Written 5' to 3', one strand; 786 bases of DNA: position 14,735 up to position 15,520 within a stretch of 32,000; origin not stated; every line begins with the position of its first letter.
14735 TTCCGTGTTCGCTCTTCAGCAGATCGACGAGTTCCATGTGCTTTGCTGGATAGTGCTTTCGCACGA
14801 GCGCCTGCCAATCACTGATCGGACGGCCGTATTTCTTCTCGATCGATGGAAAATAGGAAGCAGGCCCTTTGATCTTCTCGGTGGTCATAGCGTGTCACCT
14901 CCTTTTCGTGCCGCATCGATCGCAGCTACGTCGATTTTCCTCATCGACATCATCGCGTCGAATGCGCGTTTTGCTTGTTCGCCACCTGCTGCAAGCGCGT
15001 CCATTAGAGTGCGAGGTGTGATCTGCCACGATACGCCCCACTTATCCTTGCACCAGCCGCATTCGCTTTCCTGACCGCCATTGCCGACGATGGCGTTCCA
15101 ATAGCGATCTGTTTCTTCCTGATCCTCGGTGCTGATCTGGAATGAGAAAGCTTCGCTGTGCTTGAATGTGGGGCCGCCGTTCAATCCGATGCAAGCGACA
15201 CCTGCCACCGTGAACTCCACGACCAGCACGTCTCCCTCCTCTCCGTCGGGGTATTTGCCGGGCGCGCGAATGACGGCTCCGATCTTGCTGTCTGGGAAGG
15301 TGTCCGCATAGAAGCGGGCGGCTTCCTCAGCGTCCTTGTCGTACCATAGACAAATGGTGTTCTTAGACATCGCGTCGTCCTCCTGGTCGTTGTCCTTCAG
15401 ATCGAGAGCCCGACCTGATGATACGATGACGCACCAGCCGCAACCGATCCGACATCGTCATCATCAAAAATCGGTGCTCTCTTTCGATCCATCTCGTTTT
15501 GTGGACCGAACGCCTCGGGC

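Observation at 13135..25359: NAGGN 'trio' split by a peptide ABC importer and a GntR regulator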

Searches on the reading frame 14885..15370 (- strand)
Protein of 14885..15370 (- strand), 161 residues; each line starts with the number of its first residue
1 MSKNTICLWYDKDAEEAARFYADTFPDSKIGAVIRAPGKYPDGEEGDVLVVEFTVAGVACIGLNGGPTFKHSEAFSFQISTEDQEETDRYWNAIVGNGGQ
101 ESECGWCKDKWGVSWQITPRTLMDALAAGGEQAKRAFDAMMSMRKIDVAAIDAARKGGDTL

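Call 3: search_protein_families(library=ncbifam, proteins=[window:14885-15370:-])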
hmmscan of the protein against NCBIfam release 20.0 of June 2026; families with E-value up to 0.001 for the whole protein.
window:14885-15370:- (161 aa): 0 families

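Call 4: search_protein_families(library=pfam, proteins=[window:14885-15370:-])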
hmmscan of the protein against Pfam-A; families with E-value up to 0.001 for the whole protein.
window:14885-15370:- (161 aa): 1 family
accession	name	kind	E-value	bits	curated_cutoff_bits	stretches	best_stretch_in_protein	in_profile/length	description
PF06983.19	3-dmu-9_3-mt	-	6.8e-50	168.9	24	1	3-118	2-116/116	3-demethylubiquinone-9 3-methyltransferase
